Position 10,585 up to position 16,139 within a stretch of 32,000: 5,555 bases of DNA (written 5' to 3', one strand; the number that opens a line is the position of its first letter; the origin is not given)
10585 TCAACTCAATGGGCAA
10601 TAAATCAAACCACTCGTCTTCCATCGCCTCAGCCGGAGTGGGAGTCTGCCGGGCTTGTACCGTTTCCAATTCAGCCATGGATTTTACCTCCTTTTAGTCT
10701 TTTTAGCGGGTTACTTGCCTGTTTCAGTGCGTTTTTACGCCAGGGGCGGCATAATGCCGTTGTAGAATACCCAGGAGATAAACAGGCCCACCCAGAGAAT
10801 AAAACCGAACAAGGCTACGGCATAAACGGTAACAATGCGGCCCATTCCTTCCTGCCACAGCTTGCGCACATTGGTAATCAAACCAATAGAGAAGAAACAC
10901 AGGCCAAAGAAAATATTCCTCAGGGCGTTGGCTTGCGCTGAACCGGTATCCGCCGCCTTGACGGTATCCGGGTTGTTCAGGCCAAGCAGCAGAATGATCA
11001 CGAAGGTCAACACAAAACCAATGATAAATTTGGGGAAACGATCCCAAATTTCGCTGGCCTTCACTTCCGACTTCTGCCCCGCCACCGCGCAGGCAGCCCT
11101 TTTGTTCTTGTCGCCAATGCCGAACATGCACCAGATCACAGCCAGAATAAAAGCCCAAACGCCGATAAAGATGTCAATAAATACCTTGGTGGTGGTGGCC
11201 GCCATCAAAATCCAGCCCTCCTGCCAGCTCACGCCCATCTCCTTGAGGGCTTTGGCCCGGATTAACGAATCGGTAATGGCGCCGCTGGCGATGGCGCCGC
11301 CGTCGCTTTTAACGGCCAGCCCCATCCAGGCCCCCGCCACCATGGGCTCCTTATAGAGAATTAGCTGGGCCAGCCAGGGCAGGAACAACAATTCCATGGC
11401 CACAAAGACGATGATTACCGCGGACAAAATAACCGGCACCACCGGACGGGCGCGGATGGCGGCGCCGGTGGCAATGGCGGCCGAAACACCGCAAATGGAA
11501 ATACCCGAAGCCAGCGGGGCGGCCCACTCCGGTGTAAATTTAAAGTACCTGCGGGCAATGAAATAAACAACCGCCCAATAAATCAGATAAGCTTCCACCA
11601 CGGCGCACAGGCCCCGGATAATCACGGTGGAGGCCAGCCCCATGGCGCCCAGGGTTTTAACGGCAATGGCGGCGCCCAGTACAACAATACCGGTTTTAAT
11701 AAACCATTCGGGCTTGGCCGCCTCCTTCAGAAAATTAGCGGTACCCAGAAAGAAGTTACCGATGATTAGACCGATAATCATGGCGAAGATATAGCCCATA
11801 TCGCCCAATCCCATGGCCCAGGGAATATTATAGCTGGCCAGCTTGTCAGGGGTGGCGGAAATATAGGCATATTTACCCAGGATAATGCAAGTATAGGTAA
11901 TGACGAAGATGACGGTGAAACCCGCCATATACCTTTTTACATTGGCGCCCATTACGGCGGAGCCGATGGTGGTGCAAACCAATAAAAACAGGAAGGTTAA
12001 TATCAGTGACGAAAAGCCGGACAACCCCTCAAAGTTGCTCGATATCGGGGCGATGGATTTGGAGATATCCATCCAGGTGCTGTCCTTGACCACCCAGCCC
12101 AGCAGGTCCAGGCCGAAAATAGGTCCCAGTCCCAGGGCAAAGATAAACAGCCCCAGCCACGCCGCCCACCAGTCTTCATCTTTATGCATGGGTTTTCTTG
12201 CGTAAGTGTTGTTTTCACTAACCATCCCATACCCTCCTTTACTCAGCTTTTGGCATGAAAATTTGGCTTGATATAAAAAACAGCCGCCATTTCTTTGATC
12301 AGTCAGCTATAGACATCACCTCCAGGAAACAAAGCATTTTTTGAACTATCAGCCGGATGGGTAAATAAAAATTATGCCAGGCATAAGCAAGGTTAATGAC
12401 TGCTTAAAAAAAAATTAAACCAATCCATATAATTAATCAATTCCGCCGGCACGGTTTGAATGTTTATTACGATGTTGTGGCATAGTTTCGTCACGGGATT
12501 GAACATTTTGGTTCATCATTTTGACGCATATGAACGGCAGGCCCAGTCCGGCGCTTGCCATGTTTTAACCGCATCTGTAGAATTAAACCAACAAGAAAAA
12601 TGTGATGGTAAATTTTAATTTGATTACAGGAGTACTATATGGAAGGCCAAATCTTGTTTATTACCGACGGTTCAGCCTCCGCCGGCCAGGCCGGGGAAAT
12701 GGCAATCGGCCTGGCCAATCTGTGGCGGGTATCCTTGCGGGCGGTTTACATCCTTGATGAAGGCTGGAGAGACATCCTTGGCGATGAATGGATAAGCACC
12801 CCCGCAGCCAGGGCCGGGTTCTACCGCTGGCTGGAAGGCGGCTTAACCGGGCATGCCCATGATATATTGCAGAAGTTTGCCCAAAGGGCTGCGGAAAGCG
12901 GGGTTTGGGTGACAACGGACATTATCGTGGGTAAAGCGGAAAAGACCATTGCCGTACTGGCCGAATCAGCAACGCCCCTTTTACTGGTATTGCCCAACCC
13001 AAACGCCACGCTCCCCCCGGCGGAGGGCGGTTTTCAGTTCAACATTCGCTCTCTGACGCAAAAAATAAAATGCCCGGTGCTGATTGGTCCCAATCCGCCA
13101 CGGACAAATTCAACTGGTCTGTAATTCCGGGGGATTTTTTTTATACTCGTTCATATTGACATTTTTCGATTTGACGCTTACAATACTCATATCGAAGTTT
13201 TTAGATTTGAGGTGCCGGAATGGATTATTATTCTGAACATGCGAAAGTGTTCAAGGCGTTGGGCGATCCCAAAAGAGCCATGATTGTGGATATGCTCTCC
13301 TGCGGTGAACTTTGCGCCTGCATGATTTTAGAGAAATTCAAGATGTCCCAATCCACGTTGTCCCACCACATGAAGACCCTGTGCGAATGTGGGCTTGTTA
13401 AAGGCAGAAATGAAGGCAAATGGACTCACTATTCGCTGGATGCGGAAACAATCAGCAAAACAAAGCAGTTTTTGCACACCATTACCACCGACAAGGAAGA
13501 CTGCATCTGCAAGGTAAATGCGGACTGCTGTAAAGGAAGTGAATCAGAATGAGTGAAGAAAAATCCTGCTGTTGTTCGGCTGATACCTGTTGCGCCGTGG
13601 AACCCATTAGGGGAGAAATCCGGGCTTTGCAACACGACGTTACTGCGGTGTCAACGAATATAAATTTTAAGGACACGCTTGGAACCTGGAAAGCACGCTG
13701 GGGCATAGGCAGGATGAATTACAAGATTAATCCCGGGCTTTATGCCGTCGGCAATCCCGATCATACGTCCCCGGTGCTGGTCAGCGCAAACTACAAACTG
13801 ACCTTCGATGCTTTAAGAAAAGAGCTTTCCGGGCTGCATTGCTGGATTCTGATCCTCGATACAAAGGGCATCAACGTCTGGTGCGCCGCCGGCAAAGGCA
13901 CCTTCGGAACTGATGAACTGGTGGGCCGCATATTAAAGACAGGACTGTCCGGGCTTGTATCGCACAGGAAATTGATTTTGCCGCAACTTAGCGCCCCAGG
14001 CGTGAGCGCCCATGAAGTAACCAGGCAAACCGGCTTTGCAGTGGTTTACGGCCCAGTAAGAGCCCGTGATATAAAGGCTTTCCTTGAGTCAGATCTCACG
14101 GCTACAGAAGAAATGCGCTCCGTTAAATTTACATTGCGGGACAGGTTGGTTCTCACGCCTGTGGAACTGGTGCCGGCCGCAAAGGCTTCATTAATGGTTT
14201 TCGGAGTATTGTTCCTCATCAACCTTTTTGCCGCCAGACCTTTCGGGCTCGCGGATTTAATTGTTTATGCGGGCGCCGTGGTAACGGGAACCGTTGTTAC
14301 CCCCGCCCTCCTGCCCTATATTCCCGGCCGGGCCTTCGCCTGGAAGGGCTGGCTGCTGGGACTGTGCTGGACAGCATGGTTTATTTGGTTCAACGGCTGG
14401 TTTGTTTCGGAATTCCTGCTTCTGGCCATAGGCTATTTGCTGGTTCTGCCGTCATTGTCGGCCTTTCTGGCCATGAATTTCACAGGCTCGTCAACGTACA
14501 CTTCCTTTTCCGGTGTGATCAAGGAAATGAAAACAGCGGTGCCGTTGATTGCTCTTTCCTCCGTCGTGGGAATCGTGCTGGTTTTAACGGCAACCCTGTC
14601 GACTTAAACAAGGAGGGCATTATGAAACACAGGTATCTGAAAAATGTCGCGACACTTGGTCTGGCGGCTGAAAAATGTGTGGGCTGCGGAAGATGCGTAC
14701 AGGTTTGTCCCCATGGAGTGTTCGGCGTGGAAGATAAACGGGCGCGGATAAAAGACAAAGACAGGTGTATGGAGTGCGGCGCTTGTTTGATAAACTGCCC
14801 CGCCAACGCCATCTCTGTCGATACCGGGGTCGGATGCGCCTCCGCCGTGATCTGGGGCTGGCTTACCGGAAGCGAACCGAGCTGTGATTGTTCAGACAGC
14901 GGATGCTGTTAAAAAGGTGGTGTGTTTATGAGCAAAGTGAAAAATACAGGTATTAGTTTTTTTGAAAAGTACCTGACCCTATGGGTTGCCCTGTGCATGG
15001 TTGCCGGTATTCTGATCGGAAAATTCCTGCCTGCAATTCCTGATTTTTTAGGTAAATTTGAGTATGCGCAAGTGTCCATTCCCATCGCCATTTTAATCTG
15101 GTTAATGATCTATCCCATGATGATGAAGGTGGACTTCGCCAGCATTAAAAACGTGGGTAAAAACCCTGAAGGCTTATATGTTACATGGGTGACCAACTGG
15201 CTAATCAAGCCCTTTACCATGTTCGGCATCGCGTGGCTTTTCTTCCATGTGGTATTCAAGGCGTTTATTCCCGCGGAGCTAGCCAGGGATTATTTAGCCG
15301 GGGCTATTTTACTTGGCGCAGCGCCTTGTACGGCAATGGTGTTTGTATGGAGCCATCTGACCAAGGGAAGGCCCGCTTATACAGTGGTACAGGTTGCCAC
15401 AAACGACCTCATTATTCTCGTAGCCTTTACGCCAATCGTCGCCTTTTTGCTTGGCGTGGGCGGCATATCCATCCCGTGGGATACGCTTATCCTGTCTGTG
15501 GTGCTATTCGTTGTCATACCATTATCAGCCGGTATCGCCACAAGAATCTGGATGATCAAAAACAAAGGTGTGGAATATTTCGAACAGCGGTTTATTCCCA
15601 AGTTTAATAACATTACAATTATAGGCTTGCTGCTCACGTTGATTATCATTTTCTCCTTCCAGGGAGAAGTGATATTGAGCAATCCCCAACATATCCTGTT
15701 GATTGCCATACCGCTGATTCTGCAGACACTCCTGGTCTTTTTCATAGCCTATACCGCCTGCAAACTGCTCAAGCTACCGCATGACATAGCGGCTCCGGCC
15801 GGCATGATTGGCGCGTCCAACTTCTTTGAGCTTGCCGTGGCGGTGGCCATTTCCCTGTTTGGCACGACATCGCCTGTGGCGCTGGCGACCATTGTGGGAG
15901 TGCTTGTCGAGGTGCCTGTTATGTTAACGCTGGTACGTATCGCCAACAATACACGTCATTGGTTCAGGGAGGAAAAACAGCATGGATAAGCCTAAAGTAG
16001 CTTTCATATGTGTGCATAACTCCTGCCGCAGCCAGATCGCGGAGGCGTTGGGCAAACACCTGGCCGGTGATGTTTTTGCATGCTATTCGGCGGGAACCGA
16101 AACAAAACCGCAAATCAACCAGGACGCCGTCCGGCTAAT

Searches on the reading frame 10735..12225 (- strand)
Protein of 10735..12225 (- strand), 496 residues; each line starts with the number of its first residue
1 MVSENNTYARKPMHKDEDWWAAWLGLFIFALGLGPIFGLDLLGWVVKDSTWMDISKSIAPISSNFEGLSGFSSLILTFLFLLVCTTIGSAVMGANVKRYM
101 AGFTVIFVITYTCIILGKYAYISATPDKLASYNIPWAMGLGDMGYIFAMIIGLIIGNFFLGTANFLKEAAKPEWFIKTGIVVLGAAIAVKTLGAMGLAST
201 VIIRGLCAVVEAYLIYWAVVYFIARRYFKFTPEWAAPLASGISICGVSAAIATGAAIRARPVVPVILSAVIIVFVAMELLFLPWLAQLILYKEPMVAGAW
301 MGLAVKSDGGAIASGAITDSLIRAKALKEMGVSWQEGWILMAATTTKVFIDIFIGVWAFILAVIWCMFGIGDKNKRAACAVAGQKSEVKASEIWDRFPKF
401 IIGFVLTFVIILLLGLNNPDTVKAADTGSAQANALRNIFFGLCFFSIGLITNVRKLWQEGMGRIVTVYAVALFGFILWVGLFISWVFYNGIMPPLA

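Call 29: search_protein_families(library=pfam, proteins=[window:10735-12225:-], max_evalue=0.001)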
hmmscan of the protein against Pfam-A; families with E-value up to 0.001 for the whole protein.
window:10735-12225:- (496 aa): 1 family
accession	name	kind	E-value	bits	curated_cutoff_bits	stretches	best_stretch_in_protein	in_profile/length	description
PF03601.19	Cons_hypoth698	-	3.8e-19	69.2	24.5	1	146-461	30-298/304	Conserved hypothetical protein 698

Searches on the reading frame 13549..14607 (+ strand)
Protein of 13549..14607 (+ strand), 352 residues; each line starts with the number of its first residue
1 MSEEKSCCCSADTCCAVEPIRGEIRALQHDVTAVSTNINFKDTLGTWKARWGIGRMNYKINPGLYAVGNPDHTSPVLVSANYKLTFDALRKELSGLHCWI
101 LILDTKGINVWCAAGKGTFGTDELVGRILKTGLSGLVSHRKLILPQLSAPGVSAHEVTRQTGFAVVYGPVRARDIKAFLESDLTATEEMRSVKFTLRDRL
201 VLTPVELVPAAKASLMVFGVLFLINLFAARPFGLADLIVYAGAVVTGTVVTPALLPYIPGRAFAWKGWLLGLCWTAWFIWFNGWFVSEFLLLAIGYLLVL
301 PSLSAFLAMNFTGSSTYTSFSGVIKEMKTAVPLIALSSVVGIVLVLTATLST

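Call 29: search_protein_families(library=pfam, proteins=[window:13549-14607:+], max_evalue=0.001)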
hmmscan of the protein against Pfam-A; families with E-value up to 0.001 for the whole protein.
window:13549-14607:+ (352 aa): 1 family
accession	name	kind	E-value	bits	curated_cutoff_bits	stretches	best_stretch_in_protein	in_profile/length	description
PF03599.22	CdhD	-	2.6e-14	53.2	24.8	1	59-178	267-386/387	CO dehydrogenase/acetyl-CoA synthase delta subunit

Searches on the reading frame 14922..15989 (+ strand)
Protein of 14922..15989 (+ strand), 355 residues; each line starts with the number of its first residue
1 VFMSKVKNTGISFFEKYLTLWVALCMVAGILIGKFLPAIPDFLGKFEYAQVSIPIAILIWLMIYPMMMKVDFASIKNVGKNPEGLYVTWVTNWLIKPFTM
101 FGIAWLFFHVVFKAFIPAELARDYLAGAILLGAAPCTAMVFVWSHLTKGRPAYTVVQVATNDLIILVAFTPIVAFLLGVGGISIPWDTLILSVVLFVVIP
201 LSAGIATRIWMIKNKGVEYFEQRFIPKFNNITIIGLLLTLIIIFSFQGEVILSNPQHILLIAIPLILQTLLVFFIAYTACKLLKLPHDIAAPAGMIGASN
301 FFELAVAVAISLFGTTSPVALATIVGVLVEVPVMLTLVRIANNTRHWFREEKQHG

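Call 29: search_protein_families(library=pfam, proteins=[window:14922-15989:+], max_evalue=0.001)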
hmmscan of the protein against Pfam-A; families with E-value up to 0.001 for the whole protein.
window:14922-15989:+ (355 aa): 1 family
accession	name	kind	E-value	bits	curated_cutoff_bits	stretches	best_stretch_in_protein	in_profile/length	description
PF01758.21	SBF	-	1.9e-41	142.3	24.3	1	56-253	1-190/191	Sodium Bile acid symporter family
